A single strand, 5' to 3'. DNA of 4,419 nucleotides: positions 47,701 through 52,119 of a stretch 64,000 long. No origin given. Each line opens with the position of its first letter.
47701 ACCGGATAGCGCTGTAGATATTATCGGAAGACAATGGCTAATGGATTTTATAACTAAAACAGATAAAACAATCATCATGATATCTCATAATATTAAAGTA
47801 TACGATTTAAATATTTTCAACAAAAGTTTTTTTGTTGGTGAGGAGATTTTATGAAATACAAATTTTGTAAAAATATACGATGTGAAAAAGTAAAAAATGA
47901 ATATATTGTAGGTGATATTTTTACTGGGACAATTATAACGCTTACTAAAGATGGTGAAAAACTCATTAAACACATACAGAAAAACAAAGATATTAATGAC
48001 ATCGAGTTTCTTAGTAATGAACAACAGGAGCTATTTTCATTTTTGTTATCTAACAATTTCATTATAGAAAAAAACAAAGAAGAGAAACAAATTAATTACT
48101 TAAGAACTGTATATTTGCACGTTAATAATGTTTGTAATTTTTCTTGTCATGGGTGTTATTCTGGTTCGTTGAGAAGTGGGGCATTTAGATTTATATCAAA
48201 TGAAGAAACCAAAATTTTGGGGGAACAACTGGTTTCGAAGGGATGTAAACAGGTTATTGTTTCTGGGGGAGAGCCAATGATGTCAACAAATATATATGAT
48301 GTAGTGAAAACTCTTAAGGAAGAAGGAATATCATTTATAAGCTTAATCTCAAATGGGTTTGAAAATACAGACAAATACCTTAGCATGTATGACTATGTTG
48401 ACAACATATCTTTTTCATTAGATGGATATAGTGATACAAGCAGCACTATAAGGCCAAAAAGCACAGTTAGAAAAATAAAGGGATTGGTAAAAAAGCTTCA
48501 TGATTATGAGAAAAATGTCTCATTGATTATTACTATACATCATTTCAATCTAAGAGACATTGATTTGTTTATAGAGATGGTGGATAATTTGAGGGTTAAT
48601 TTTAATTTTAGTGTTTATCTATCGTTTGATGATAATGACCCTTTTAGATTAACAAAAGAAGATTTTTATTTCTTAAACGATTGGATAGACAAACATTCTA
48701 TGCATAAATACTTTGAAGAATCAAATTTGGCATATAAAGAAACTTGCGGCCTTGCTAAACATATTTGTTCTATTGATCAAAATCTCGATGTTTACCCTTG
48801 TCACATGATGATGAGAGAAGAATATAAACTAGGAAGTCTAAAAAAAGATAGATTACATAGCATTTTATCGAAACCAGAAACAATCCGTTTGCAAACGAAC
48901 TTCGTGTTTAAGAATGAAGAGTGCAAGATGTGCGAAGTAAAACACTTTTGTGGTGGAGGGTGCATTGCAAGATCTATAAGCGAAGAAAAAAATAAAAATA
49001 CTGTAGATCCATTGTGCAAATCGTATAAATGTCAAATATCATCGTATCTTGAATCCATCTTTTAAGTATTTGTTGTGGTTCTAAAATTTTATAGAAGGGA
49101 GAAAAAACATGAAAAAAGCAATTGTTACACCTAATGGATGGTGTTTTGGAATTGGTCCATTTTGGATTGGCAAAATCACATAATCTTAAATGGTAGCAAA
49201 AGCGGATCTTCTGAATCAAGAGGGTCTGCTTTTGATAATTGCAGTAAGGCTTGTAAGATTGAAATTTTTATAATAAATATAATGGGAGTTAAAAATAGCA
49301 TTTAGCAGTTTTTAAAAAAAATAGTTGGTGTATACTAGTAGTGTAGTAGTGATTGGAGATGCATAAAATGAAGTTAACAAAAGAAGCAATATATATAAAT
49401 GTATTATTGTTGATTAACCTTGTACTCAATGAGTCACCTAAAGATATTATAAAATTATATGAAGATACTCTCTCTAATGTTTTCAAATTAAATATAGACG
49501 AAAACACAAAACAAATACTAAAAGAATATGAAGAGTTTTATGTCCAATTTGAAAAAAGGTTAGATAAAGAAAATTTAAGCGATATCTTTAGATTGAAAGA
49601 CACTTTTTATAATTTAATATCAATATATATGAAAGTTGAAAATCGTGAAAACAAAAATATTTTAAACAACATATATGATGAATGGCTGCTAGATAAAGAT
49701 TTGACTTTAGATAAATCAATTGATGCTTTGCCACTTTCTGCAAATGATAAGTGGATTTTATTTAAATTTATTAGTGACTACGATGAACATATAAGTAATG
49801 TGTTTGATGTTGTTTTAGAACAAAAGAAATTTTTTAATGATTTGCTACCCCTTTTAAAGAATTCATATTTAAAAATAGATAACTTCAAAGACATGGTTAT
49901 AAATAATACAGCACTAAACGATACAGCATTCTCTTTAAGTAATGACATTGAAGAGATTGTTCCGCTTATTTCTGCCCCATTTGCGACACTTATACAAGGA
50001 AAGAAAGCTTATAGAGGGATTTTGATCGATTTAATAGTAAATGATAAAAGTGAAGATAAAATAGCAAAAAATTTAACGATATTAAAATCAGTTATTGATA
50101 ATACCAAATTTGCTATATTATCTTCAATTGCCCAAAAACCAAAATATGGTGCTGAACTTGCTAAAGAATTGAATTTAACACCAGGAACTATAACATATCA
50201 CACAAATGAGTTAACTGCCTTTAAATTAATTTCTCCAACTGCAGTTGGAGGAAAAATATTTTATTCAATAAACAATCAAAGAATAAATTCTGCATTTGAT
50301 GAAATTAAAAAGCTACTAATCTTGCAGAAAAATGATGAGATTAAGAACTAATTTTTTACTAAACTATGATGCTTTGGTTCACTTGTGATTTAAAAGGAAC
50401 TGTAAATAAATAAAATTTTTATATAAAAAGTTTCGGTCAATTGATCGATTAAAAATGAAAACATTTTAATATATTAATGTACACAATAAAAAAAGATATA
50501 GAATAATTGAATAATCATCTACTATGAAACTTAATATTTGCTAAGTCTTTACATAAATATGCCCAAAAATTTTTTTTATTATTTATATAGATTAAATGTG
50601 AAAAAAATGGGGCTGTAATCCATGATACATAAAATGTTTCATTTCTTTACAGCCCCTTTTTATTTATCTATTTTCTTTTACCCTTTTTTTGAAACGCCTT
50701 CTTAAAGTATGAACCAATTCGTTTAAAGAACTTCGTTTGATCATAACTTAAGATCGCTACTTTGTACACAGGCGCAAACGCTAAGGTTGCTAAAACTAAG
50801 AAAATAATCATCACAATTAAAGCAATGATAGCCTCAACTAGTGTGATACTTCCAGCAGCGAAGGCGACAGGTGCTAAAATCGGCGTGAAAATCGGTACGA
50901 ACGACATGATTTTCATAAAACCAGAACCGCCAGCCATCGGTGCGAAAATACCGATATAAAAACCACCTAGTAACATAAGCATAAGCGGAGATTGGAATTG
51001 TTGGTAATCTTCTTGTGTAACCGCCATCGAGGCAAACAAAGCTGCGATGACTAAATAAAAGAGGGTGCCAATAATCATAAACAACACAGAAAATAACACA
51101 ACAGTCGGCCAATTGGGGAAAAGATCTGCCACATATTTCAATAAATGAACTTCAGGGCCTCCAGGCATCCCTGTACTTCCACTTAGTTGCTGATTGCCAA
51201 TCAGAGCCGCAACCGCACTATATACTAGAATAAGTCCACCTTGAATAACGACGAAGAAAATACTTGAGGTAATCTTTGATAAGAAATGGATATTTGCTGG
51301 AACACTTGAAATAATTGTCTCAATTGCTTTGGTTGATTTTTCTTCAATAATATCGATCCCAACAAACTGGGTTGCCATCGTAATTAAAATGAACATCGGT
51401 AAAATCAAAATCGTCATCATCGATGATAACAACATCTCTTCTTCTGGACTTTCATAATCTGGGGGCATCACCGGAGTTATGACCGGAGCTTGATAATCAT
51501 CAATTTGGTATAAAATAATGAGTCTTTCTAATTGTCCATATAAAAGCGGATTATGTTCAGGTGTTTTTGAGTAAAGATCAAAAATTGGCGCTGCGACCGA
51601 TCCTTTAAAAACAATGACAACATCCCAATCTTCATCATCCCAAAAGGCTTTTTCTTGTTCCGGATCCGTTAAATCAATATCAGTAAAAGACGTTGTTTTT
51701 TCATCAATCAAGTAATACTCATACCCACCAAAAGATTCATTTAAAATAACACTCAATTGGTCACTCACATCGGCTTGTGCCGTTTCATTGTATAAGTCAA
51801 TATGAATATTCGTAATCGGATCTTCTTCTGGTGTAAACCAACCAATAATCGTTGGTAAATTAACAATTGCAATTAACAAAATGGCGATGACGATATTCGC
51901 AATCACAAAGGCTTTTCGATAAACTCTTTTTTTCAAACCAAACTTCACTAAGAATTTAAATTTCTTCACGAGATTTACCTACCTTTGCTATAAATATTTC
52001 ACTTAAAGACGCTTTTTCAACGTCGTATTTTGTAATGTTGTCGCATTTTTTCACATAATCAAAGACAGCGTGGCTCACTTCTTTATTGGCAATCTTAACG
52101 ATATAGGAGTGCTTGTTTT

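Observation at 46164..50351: Orphan radical-SAM/SPASM peptide-maturation cassette with a hidden 24-aa substrate gene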

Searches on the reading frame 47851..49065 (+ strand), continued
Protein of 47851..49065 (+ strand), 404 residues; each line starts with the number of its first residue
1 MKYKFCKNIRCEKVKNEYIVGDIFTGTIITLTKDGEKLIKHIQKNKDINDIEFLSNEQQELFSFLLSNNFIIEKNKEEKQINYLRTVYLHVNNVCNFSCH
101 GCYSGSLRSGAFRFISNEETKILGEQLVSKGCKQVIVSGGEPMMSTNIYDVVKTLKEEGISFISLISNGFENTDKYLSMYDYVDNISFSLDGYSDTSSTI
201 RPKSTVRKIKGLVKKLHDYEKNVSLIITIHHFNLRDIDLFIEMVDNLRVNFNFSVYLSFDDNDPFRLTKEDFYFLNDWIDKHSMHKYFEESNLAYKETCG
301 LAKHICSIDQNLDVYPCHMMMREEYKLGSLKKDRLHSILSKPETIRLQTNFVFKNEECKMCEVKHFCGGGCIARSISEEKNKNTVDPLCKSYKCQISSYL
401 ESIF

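Call 48: list_cluster_members(proteins=[L026:6001-7236:+, L041:5998-7224:+, L043:779-1996:+, L028:5962-7194:+, L036:5977-7218:+, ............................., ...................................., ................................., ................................, window:49109-49180:+])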
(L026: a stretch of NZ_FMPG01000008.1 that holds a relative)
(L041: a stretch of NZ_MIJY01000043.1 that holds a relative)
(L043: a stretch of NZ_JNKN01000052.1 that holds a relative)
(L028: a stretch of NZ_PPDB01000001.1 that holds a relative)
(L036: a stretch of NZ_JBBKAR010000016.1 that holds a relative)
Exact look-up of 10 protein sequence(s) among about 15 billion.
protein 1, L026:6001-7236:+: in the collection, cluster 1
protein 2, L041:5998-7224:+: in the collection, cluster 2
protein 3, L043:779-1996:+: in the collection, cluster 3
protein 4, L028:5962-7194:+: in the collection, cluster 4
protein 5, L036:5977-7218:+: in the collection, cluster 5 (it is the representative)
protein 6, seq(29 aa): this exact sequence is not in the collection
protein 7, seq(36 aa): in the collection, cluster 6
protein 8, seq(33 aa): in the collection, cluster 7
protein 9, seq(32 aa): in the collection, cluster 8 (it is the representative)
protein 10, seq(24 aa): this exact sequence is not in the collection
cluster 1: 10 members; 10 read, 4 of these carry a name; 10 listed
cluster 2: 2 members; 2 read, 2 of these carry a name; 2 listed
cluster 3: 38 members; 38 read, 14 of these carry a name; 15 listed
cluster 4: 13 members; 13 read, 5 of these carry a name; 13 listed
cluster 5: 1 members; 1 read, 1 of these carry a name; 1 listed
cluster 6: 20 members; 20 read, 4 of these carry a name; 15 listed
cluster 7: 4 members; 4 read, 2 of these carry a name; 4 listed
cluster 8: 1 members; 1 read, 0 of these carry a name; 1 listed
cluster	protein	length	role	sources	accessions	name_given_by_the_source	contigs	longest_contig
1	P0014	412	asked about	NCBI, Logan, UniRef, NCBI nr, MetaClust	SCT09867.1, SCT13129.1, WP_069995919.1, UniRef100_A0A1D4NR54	radical SAM/SPASM domain-containing protein [Staphylococcus caeli] | Putative mycofactocin radical SAM maturase MftC n=1 Tax=Staphylococcus caeli ... | radical SAM protein [Staphylococcus caeli]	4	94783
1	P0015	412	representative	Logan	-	-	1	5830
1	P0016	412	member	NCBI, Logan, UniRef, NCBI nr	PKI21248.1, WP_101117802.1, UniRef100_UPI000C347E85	hypothetical protein CW746_07690 [Staphylococcus succinus] | radical SAM/SPASM domain-containing protein n=1 Tax=Staphylococcus succinus TaxID=61015 ... | radical SAM protein [Staphylococcus succinus]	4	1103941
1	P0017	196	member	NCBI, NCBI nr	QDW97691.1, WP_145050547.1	SPASM domain-containing protein [Staphylococcus agnetis]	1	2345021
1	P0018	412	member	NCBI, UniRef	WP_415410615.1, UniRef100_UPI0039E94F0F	radical SAM protein [Staphylococcus agnetis] | radical SAM protein n=2 Tax=Staphylococcus agnetis TaxID=985762 RepID=UPI0039E94F0F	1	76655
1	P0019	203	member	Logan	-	-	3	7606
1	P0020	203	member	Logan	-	-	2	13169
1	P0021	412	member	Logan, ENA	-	-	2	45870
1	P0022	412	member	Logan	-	-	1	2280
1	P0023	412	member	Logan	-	-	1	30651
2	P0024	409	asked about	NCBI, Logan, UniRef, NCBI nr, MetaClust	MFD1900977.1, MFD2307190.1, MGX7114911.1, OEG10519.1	radical SAM/SPASM domain-containing protein [Enterococcus termitis] | Radical SAM core domain-containing protein n=1 Tax=Enterococcus termitis TaxID=332950 ... | radical SAM protein [Enterococcus termitis]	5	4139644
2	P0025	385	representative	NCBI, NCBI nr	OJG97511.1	hypothetical protein RV18_GL000792 [Enterococcus termitis]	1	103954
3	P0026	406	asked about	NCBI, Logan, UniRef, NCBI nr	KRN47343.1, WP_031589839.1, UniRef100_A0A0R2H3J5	hypothetical protein IV49_GL001698 [Kandleria vitulina DSM 20405] | Radical SAM core domain-containing protein n=1 Tax=Kandleria vitulina DSM 20405 ... | radical SAM protein [Kandleria vitulina]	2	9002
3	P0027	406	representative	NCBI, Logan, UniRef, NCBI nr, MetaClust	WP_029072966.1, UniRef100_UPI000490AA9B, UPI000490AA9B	radical SAM/SPASM domain-containing protein [Kandleria vitulina] | radical SAM/SPASM domain-containing protein n=1 Tax=Kandleria vitulina TaxID=1630 ... | radical SAM protein [Kandleria vitulina]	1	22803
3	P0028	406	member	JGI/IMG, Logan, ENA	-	radical SAM protein with 4Fe4S-binding SPASM domain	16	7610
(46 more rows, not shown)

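Call 64: search_protein_representatives(protein=window:47851-49065:+)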
Query: 404 residues. Proteins with E-value up to 0.001 (for the whole library): 8875; up to 1e-10: 1396; up to 1e-30: 95. The best 150 are listed.
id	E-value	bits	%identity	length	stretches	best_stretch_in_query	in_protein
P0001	1.2e-270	913.9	100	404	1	1-404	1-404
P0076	7.0e-55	203.6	35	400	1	4-402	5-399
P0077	2.3e-52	195.3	34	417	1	1-393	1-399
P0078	1.3e-51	192.8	34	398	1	4-397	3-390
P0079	5.4e-51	190.8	34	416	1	2-398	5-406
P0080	3.1e-49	185.0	33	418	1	13-394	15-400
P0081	8.1e-49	183.6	32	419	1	1-396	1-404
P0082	9.4e-48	180.1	30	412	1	1-400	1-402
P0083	3.1e-47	178.4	31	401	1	18-400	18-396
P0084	3.6e-47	178.2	35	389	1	25-340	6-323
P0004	2.3e-46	175.5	33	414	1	21-392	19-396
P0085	2.6e-46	175.4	29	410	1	2-400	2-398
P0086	5.3e-46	174.3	30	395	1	7-376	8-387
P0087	3.6e-45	171.6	29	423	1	18-399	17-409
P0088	5.8e-45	170.9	31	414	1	2-386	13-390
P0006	9.3e-44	167.0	32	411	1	18-400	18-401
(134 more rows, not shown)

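Call 65: find_encoding_contigs(protein=P0076, flank=4000, max_places=2)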
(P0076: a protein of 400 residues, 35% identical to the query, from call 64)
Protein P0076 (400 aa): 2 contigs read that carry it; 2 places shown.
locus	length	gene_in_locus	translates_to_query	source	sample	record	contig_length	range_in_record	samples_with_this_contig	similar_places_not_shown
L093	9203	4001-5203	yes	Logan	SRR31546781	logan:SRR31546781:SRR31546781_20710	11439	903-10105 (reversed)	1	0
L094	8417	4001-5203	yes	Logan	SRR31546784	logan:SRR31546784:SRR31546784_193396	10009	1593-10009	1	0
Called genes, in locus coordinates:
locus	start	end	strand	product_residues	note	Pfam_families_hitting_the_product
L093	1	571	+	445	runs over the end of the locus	PF02881:SRP54_N, PF00448:SRP54, PF02978:SRP_SPB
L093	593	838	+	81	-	PF00886:Ribosomal_S16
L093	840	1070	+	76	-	PF13083:KH_KhpA-B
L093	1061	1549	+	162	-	PF01782:RimM, PF05239:PRC, PF24986:PRC_RimM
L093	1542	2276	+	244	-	PF01746:tRNA_m1G_MT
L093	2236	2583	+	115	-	PF01245:Ribosomal_L19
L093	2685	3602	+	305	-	PF13560:HTH_31, PF13744:HTH_37 (faint), PF01381:HTH_3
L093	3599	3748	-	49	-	-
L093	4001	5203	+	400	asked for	PF13353:Fer4_12, PF04055:Radical_SAM, PF13186:SPASM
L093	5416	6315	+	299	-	PF00005:ABC_tran, PF13304:AAA_21 (weak)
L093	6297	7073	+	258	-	-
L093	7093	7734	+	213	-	PF02517:Rce1-like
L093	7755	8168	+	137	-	-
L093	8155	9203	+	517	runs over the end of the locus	PF00664:ABC_membrane, PF02463:SMC_N (faint), PF00005:ABC_tran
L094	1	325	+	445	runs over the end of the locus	PF02881:SRP54_N, PF00448:SRP54, PF02978:SRP_SPB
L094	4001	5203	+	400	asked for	PF13353:Fer4_12, PF04055:Radical_SAM, PF13186:SPASM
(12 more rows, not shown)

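Call 77: search_dna_similar(query=window:47851-49065:+, collection=plasmids, mode=protein, max_evalue=1e-20, max_rows=12)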
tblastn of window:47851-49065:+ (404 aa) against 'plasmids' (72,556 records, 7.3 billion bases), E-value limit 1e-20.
Records with a match: 1; places in all: 1; records where one place covers at least 80% of the query: 0.
Best place of each record, by identity: <60% 1.
By first word of the organism name: Streptococcus 1.
By predicted mobility (MOB-suite, as given by PLSDB): non-mobilizable 1.
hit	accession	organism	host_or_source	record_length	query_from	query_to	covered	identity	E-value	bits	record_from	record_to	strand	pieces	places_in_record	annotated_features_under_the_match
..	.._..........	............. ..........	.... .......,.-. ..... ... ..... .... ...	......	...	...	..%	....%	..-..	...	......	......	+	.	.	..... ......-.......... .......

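Call 78: get_annotated_region(hit=H1, flank=7000)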
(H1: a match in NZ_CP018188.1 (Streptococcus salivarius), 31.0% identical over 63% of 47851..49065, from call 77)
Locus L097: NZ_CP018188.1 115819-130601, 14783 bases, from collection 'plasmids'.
description: Streptococcus salivarius strain ICDC2 plasmid unnamed, complete sequence
organism: Streptococcus salivarius (NCBI taxid 1304)
taxonomy: Bacteria; Bacillota; Bacilli; Lactobacillales; Streptococcaceae; Streptococcus; Streptococcus salivarius
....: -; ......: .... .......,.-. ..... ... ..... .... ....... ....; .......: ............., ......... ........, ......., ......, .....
typing (MOB-suite, as given by PLSDB): non-mobilizable; replicon rep_cluster_199
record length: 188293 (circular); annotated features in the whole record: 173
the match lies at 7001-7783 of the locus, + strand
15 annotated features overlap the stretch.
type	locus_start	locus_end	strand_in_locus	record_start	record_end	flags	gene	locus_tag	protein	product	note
CDS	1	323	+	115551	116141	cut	-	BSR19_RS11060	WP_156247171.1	type IV toxin-antitoxin system AbiEi family antitoxin domain-containing protein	-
CDS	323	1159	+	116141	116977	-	-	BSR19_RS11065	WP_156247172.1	nucleotidyl transferase AbiEii/AbiGii toxin family protein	-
CDS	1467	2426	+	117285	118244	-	-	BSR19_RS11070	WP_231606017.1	hypothetical protein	-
CDS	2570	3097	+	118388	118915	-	-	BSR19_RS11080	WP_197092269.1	hypothetical protein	-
CDS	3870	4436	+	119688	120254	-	-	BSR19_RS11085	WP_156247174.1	CPBP family intramembrane glutamic endopeptidase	GO:0071586 - CAAX-box protein processing [Evidence IEA]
predicted_resistance_gene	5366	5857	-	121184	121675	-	lnu(C)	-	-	lincosamide nucleotidyltransferase Lnu(C)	predicted by amrfinderplus; class LINCOSAMIDE; identity 98.17%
CDS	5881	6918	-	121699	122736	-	-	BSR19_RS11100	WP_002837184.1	IS1595-like element ISSag10 family transposase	GO:0006313 - DNA transposition [Evidence IEA]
CDS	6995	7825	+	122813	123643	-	-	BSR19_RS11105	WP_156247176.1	SPASM domain-containing protein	-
CDS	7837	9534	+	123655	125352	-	-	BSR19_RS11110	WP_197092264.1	ABC transporter ATP-binding protein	-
CDS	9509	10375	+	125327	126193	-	-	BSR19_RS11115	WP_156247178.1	ABC transporter ATP-binding protein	-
CDS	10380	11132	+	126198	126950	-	-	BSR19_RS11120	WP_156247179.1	hypothetical protein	-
CDS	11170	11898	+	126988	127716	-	-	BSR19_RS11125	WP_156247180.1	LytTR family DNA-binding domain-containing protein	-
CDS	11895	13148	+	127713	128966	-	-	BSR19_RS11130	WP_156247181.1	GHKL domain-containing protein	-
CDS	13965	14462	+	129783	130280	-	-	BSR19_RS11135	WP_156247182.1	NUDIX hydrolase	-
CDS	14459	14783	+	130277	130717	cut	-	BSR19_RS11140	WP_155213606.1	ASCH domain-containing protein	-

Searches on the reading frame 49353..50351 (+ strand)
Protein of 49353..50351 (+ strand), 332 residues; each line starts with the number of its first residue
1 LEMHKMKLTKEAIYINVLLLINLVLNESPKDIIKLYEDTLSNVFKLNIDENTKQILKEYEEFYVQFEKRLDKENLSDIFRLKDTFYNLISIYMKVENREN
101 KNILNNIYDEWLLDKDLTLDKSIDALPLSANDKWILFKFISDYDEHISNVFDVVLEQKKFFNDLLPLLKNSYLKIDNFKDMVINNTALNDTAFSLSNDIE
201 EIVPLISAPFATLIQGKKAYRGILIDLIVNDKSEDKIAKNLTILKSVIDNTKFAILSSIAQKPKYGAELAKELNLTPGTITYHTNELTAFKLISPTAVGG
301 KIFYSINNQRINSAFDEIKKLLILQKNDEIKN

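Call 3: search_protein_families(library=pfam, proteins=[window:49353-50351:+], max_evalue=0.1)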
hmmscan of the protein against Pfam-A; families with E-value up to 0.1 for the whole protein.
window:49353-50351:+ (332 aa): 6 families
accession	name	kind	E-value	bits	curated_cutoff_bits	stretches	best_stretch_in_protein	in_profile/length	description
PF13412.12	HTH_24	-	8.5e-05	22.5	21.9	1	249-288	2-42/48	Winged helix-turn-helix DNA-binding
PF01022.26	HTH_5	-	0.00037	20.7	22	1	249-283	1-35/47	Bacterial regulatory protein, arsR family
PF04182.18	B-block_TFIIIC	-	0.024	15.1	22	1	250-305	2-54/73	B-block binding subunit of TFIIIC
PF01047.28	MarR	-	0.028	14.8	24.6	1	250-287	3-41/59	MarR family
PF12802.13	MarR_2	-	0.057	14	27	1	251-295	6-52/61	MarR family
PF21864.1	MORF_dom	-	0.089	13.1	27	0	27-100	16-88/93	Multiple organellar RNA editing factor 1, MORF domain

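Call 4: search_protein_families(library=ncbifam, proteins=[window:49353-50351:+], max_evalue=0.1)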
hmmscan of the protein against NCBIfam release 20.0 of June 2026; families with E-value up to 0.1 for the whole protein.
window:49353-50351:+ (332 aa): 7 families
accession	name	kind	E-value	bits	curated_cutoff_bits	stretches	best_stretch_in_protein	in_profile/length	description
NF047906.1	CdPbTransRegCmtR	equivalog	3.1e-07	30.2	150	1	244-322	15-93/104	Cd(II)/Pb(II)-sensing metalloregulatory transcriptional regulator CmtR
NF033788.1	HTH_metalloreg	subfamily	3.3e-07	30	55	1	242-313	3-75/77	metalloregulator ArsR/SmtB family transcription factor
NF033789.1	repress_SdpR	subfamily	4.8e-07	29.6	100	1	244-314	2-72/79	autorepressor SdpR family transcription factor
NF045707.1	Dbac_1936_reg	equivalog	3.7e-05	23.7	115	1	241-321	8-88/99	ArsR/SmtB-type metalloregulator TsoR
NF041413.1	ArsR_Rv2640c_fam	equivalog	0.0034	17.8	155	1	243-312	35-107/118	Rv2640c family ArsR-like transcriptional regulator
TIGR01884.1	cas_HTH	subfamily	0.0091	15.4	60.2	1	234-294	126-187/202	CRISPR-associated CARF protein Csa3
NF052366.1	photon_PedR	equivalog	0.087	13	120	0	224-257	10-43/74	photosynthetic electron transport-dependent transcriptional regulator PedR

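Call 52: find_homologous_proteins(query=window:49353-50351:+, max_evalue=0.001)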
Query window:49353-50351:+ (332 aa): 1 proteins with E <= 0.001 among 4375 candidates.
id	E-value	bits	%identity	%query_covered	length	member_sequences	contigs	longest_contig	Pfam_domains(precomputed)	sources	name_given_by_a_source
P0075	1.1e-200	683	100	98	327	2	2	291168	-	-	-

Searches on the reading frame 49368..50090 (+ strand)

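Call 59: search_protein_families(library=pfam, proteins=[window:49368-50090:+], max_evalue=10)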
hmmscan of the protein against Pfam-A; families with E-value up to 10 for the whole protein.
window:49368-50090:+ (241 aa): 1 family
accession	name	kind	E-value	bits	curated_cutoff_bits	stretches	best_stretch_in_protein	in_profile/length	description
PF21864.1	MORF_dom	-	0.065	13.5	27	1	22-95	16-88/93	Multiple organellar RNA editing factor 1, MORF domain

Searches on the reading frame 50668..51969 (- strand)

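Call 59: search_protein_families(library=pfam, proteins=[window:50668-51969:-], max_evalue=10)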
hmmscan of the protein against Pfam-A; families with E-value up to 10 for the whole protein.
window:50668-51969:- (433 aa): 3 families
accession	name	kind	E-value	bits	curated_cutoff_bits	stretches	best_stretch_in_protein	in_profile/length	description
PF12698.13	ABC2_membrane_3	-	3.5e-26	92.6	31.6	1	19-396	1-343/347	ABC-2 family transporter protein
PF18649.7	EcpB_C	-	0.22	12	26.1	1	84-115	38-69/72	EcpB C-terminal domain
PF13786.12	DUF4179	-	0.28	12.1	30.1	2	13-45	2-34/94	Domain of unknown function (DUF4179)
